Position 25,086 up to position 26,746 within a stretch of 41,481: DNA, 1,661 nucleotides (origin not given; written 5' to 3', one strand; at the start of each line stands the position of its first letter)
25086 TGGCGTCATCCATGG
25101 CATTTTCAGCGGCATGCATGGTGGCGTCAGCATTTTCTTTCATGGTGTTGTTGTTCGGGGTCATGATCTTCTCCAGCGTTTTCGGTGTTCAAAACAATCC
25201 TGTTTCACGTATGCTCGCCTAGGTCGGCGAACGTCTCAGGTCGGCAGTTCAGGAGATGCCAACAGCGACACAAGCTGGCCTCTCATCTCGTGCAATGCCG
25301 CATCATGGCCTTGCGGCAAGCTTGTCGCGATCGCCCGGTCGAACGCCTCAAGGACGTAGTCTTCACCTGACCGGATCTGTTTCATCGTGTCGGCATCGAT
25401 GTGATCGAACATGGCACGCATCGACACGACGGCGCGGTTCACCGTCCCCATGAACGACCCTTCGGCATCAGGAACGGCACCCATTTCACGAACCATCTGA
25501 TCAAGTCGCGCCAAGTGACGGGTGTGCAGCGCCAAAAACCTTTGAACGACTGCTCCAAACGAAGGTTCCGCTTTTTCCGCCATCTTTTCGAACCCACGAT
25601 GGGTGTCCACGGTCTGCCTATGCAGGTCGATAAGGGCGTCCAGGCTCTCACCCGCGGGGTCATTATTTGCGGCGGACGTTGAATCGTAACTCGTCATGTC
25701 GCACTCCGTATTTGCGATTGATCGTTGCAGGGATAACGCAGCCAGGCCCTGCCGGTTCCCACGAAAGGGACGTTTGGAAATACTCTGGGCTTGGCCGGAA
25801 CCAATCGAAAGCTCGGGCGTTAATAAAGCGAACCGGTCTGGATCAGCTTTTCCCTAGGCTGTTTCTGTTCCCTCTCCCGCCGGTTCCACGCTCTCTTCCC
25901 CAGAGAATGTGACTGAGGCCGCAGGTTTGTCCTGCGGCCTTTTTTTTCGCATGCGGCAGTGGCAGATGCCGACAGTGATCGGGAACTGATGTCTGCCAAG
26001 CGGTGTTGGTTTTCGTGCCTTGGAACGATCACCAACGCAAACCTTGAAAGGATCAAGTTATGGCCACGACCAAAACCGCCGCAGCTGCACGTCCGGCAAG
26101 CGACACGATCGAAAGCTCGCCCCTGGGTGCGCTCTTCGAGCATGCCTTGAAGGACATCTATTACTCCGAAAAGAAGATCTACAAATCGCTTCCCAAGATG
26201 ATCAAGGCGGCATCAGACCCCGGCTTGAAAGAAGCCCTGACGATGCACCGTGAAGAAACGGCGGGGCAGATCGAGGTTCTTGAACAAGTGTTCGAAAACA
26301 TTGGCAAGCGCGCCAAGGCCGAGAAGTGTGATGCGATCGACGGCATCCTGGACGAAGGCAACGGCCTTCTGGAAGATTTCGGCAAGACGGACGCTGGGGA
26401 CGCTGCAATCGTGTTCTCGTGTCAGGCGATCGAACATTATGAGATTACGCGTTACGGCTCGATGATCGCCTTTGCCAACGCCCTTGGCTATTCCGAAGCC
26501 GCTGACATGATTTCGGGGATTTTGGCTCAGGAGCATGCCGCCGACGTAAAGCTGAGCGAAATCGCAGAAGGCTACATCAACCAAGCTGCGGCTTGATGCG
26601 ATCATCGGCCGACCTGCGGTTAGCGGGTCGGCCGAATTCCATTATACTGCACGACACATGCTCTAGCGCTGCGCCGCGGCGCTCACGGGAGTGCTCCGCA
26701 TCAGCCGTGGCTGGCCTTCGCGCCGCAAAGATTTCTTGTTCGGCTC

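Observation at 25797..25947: Candidate GSR-dependent small RNA with C-rich anti-Shine-Dalgarno loops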

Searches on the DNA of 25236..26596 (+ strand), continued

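Call 66: search_rna_families(source=L138, start=1200, end=1420, threshold=evalue, max_evalue=1, show_alignments=2)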
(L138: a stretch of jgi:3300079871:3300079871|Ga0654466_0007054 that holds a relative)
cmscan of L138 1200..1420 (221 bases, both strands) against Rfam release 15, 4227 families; matches with E-value up to 1: 12.
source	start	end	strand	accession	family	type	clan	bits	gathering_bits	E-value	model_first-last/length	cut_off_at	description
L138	1242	1309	-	RF00519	suhB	Gene; sRNA;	CL00108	34.9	41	6.5e-06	1-77/77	no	Makes More Granules Regulator RNA (mmgR)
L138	1249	1310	-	RF02837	anti-hemB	Gene; sRNA;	-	30.8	49.5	1.1e-05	1-81/81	no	Burkholderia RNA 7 (anti-hemB)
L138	1248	1323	-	RF02871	ncS54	Gene; sRNA;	-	24.7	43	0.0009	1-79/79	no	Burkholderia sRNA 54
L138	1250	1351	-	RF02344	ar14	Gene; sRNA;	-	21.9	58.8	0.023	1-123/123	no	Alphaproteobacterial ar14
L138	1247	1338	+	RF00516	ylbH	Cis-reg; leader;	-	20.3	50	0.02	1-122/122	no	ylbH leader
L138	1250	1340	-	RF00111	SdsR_RyeB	Gene; sRNA;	CL00105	19.7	38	0.22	1-100/100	no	SdsR_RyeB RNA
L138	1249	1340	-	RF02651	SorY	Gene; sRNA;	-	18.4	111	0.11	1-83/83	no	Singlet oxygen resistance RNA Y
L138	1250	1382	-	RF02232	sX13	Gene; sRNA;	-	18.2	50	0.16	1-115/115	no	Xanthomonadaceae sRNA sX13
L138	1249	1381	-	RF02356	BjrC1505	Gene; sRNA;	-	16.3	50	0.56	1-140/140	no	Alphaproteobacterial sRNA BjrC1505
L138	1249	1313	-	RF02278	Betaproteobacteria_toxic_sRNA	Gene; sRNA;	-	16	50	0.55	1-64/64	no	Betaproteobacteria toxic small RNA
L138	1253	1323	-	RF02791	CcsR1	Gene; sRNA;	-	13.2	65.3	0.77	1-83/83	no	Conserved CCUCCUCCC motif stress-induced RNA 1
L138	1316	1358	+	RF01119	sR32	Gene; snRNA; snoRNA; CD-box;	-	11.4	40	0.72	1-57/57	no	Small nucleolar RNA sR32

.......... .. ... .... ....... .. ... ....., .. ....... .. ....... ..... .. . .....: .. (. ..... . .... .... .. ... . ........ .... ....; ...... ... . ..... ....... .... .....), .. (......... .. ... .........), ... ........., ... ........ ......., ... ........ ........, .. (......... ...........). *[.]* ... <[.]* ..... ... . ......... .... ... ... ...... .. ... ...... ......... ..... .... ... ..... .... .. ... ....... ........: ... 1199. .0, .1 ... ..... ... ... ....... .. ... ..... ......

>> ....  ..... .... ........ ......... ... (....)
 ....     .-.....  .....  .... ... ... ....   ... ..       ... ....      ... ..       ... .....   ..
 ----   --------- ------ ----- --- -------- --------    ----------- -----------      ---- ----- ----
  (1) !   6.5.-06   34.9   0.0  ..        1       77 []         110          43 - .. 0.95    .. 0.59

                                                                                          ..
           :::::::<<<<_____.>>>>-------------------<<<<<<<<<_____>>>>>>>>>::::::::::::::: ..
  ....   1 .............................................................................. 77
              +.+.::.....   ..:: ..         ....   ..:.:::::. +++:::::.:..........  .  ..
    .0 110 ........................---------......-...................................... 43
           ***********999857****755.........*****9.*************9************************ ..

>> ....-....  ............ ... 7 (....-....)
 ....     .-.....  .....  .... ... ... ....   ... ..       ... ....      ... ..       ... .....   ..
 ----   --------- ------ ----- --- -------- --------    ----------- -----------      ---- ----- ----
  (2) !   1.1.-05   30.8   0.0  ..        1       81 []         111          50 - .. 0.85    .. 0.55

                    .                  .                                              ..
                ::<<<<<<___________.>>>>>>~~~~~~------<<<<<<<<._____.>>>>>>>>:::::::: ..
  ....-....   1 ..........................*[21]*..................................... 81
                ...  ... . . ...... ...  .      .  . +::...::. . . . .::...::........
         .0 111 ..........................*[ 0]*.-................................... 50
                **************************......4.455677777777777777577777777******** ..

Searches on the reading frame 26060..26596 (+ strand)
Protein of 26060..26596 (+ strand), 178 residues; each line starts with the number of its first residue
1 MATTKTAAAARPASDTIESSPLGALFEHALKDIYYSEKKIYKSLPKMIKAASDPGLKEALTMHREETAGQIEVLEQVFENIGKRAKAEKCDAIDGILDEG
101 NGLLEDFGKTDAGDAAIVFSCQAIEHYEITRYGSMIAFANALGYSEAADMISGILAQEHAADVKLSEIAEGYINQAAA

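Call 10: search_protein_families(library=pfam, proteins=[window:26060-26596:+], max_evalue=0.001)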
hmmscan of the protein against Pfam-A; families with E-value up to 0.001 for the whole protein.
window:26060-26596:+ (178 aa): 1 family
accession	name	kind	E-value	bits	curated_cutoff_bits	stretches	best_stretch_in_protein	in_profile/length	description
PF05974.18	DUF892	-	1.9e-51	174.7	23.7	1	25-178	5-159/159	Domain of unknown function (DUF892)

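Call 12: find_related_loci(query=window:26060-26596:+, collection=genome_contigs, flank=3000)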
Query window:26060-26596:+ (178 aa) in genome_contigs; peptide patterns used: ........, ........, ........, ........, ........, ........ (x = any residue, [..] = any of these).
599 stretches matched a pattern (row limit reached: there are more); 111 encode a relative of the query (tblastn E <= 1e-3); the best 80 are kept; 80 distinct loci.
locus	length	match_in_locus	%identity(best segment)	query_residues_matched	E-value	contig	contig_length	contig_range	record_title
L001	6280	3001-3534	82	1-178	2e-96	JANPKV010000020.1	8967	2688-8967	MAG: Rhodobacterales bacterium isolate VAR_61_metabat_167 VAR_61_k141_3226750, whole genome shotgun sequence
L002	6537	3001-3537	79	1-178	4e-91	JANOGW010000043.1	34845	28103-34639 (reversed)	MAG: Pseudorhodobacter sp. isolate SOY_64_metabat_107 SOY_64_k141_1761360, whole genome shotgun sequence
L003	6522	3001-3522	78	1-174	4e-90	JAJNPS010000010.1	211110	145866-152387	MAG: Rhodobacterales bacterium isolate MAG_013 k141_162737, whole genome shotgun sequence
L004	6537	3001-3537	74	1-178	7e-84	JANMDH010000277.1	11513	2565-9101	MAG: Gemmobacter sp. isolate OTE_75_metabat_192 OTE_75_k141_567995, whole genome shotgun sequence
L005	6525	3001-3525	69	1-174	7e-78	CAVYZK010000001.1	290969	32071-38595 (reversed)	MAG: uncultured Alphaproteobacteria bacterium isolate MFD02832.bin.1.158 genome assembly, contig: contig_13538, whole ge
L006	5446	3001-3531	71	2-178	3e-77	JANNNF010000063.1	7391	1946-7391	MAG: Rhodobacterales bacterium isolate SOY_35_metabat.171 SOY_35_k141_3709179, whole genome shotgun sequence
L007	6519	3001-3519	67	1-174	6e-74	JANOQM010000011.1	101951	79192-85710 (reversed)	MAG: Rhodobacterales bacterium isolate VAR_4_metabat_340_sub VAR_4_k141_1206966, whole genome shotgun sequence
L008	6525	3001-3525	69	4-178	9e-74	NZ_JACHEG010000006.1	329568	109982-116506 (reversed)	Rhizobium wenxiniae strain DSM 100734 Ga0415301_06, whole genome shotgun sequence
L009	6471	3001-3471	73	22-178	4e-73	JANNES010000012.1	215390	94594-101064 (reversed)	MAG: Rhodobacterales bacterium isolate OTE_75_metabat_368 OTE_75_k141_3033417, whole genome shotgun sequence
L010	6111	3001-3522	68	4-177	2e-72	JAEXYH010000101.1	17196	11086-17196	MAG: Proteobacteria bacterium isolate OH_HDB_183 k127_1184982, whole genome shotgun sequence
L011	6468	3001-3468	74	22-177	3e-72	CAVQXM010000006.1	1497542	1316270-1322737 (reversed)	MAG: uncultured Alphaproteobacteria bacterium isolate MFD10113.bin.2.204 genome assembly, contig: contig_7432, whole gen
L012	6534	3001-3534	67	7-178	6e-72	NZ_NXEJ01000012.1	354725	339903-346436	Agrobacterium rosae strain NCPPB 1650 Contig_12, whole genome shotgun sequence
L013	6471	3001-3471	73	22-178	2e-71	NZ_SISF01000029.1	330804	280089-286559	Agrobacterium cavarae strain RZME10 NODE_18_length_330736_cov_11.114469, whole genome shotgun sequence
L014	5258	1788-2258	73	22-178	3e-71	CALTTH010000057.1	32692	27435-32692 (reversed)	MAG: uncultured Hyphomicrobiales bacterium isolate gigFF9PXRE_bin.4.MAG genome assembly, contig: NODE_305_length_32692_c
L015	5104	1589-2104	69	3-177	7e-71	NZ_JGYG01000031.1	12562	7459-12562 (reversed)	Haematobacter massiliensis strain CCUG 47968 contig33_scaffold28, whole genome shotgun sequence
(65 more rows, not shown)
